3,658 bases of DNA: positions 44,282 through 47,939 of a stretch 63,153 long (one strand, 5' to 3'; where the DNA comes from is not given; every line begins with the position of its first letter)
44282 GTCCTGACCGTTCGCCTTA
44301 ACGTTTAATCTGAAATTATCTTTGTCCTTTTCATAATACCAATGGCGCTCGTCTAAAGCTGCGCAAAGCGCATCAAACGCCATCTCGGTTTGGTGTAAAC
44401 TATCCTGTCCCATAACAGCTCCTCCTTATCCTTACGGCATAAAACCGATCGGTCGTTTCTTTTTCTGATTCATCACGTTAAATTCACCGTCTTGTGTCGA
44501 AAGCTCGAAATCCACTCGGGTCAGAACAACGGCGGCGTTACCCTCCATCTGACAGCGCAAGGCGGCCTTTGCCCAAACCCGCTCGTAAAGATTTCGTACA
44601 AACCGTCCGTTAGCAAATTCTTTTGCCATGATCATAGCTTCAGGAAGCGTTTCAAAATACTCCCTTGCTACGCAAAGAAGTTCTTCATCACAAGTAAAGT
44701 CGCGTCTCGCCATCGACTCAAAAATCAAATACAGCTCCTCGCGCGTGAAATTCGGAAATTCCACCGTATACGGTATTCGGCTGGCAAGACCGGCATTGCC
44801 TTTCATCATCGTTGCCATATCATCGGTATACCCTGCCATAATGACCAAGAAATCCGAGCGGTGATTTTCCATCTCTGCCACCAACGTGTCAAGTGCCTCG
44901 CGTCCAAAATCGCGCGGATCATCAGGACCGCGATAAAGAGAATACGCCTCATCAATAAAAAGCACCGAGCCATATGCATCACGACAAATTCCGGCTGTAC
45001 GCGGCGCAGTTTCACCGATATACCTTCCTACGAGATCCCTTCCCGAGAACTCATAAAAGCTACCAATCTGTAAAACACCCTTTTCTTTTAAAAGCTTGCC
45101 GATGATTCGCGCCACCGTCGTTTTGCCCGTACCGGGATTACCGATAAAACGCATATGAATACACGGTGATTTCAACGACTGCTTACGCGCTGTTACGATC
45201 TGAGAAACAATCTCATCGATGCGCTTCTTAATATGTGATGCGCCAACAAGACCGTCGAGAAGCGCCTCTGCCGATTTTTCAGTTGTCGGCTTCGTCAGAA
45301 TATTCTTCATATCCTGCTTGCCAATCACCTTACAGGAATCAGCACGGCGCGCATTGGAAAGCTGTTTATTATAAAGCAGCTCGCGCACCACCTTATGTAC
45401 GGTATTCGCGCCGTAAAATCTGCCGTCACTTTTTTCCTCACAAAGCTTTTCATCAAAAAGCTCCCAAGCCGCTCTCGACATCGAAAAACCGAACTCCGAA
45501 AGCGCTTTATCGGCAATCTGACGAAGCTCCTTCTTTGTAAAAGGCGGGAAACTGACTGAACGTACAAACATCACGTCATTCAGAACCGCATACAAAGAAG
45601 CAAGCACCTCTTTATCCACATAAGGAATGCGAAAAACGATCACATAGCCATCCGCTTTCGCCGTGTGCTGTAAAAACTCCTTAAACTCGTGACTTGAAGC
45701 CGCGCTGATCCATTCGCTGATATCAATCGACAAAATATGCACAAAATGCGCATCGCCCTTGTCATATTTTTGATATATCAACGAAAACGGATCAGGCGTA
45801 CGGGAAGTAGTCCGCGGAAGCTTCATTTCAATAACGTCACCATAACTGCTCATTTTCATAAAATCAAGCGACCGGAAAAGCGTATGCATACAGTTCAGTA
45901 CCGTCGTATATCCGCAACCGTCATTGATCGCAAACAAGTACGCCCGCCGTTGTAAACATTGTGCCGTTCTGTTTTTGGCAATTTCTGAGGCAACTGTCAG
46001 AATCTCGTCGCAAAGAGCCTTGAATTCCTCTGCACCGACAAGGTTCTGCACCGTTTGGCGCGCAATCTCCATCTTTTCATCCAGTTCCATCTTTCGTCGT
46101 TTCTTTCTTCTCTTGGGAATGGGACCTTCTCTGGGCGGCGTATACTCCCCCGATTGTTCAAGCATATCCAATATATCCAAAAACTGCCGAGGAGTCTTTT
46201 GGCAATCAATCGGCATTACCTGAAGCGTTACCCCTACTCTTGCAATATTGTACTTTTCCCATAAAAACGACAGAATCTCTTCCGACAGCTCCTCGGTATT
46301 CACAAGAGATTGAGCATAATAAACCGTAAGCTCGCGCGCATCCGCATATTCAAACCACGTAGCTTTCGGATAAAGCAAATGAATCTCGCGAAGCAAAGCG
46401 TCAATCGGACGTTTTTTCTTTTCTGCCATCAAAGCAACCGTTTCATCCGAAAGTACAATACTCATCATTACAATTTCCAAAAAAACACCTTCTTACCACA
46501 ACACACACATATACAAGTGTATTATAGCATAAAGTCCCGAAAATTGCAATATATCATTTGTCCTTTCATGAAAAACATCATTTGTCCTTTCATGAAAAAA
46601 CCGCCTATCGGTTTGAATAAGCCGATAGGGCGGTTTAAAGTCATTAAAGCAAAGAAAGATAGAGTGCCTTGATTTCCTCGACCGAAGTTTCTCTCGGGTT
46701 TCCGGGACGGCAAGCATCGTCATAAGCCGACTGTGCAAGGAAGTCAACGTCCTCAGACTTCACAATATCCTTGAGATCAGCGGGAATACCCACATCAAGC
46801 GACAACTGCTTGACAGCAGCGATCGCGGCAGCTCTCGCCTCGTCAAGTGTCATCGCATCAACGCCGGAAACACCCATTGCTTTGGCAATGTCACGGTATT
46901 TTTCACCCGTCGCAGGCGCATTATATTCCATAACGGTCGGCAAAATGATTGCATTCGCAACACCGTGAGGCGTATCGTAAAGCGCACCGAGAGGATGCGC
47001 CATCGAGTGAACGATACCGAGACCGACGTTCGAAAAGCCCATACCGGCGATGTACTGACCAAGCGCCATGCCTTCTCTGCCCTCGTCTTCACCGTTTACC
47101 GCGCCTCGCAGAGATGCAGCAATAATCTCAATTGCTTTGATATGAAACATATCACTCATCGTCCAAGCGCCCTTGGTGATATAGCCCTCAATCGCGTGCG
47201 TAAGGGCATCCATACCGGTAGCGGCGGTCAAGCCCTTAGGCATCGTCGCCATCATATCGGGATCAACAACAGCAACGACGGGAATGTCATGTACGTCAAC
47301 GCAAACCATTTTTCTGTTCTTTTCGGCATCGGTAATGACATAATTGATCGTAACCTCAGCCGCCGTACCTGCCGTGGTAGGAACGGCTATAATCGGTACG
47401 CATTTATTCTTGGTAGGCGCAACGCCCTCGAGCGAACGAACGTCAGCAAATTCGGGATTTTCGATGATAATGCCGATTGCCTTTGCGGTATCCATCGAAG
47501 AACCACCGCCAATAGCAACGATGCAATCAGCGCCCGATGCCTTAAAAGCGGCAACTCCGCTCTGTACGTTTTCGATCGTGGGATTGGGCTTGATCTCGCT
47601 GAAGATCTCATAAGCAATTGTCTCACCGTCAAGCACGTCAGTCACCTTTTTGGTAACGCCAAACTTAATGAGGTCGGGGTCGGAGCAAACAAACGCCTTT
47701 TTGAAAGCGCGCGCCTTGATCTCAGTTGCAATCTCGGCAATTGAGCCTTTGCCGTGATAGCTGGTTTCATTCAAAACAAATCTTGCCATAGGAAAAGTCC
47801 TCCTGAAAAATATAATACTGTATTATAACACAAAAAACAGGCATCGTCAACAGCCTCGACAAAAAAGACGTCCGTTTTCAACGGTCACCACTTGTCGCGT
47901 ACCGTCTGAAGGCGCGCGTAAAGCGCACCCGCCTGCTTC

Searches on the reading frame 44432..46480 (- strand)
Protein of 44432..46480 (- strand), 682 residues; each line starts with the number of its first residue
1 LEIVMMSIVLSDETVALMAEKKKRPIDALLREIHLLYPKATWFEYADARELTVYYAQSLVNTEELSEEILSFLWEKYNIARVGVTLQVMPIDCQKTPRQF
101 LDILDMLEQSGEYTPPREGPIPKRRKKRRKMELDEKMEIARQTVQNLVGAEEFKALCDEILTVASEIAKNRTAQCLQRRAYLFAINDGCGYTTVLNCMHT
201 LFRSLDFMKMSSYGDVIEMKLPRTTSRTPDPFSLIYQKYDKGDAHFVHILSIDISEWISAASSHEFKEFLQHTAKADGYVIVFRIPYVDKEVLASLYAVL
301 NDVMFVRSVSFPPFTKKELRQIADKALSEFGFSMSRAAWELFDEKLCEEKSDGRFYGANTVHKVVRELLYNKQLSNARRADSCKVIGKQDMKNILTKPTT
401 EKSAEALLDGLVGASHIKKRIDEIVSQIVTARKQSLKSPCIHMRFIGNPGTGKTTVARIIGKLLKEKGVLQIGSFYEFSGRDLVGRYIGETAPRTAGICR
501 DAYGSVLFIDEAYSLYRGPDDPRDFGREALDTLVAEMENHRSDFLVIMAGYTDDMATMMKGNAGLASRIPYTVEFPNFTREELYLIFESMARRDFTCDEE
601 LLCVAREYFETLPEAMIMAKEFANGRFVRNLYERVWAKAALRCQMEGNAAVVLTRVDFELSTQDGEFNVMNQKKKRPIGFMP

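Call 47: search_protein_families(library=ncbifam, proteins=[window:44432-46480:-], max_evalue=1e-10)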
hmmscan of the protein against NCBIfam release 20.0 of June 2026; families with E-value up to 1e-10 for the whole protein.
window:44432-46480:- (682 aa): 3 families
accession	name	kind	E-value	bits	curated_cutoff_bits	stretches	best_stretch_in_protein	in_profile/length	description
TIGR02881.1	spore_V_K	equivalog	2.2e-75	253.1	422.95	1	408-648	5-247/261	stage V sporulation protein K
TIGR02880.1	cbbX_cfxQ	equivalog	2.8e-62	210.6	459.25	1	403-649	16-263/284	CbbX protein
TIGR03922.1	T7SS_EccA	equivalog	1.8e-48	165.5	466.65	1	404-646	271-529/557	type VII secretion AAA-ATPase EccA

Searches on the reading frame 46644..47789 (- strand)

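Call 47: search_protein_families(library=ncbifam, proteins=[window:46644-47789:-], max_evalue=1e-10)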
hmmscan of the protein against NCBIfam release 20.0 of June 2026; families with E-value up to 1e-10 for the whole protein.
window:46644-47789:- (381 aa): 14 families
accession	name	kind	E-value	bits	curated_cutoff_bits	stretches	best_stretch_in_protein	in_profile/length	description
NF007911.0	PRK10624.1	equivalog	1e-202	673.1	537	1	2-379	3-380/382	lactaldehyde reductase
TIGR02638.1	lactal_redase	equivalog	5e-187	621.3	523.15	1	2-377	2-379/379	lactaldehyde reductase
NF041833.1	Fe_ADH_ErcA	equivalog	1.7e-101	340.1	550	1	3-379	5-380/382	alcohol dehydrogenase-like regulatory protein ErcA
NF007363.0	PRK09860.1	equivalog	1.5e-91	307.4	581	1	9-378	11-380/383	L-threonine dehydrogenase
NF053866.1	CholDhdGbsBBac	equivalog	1e-86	291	550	1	4-377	12-387/392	choline dehydrogenase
NF010378.0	PRK13805.1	equivalog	2.5e-85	287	951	1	6-378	461-861/872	bifunctional acetaldehyde-CoA/alcohol dehydrogenase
NF011998.0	PRK15454.1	equivalog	1.9e-70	237.6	556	1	6-378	26-392/395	ethanolamine utilization ethanol dehydrogenase EutG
NF058672.1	4HyButDHCUPNE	equivalog_domain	2.5e-69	234.3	500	1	13-376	13-373/378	4-hydroxybutyrate dehydrogenase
NF050025.1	SulfAcetaldRedSarD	equivalog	2.5e-66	224.1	700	1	11-376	12-380/385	sulfoacetaldehyde reductase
TIGR04266.1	NDMA_methanol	equivalog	7.4e-60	202.9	625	1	13-342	22-354/420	NDMA-dependent methanol dehydrogenase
TIGR03405.1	Phn_Fe-ADH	equivalog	2.4e-49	168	423.7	1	13-311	10-309/355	iron-containing alcohol dehydrogenase PsrA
NF011717.0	PRK15138.1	equivalog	1.2e-24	87.1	645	1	12-342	14-346/387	alcohol dehydrogenase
NF041822.1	daptide_DH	equivalog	2e-18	66.5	300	1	34-216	5-189/363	daptide-type RiPP biosynthesis dehydogenase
NF006941.0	PRK09423.1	subfamily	3.2e-15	55.8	336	0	12-111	13-109/367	glycerol dehydrogenase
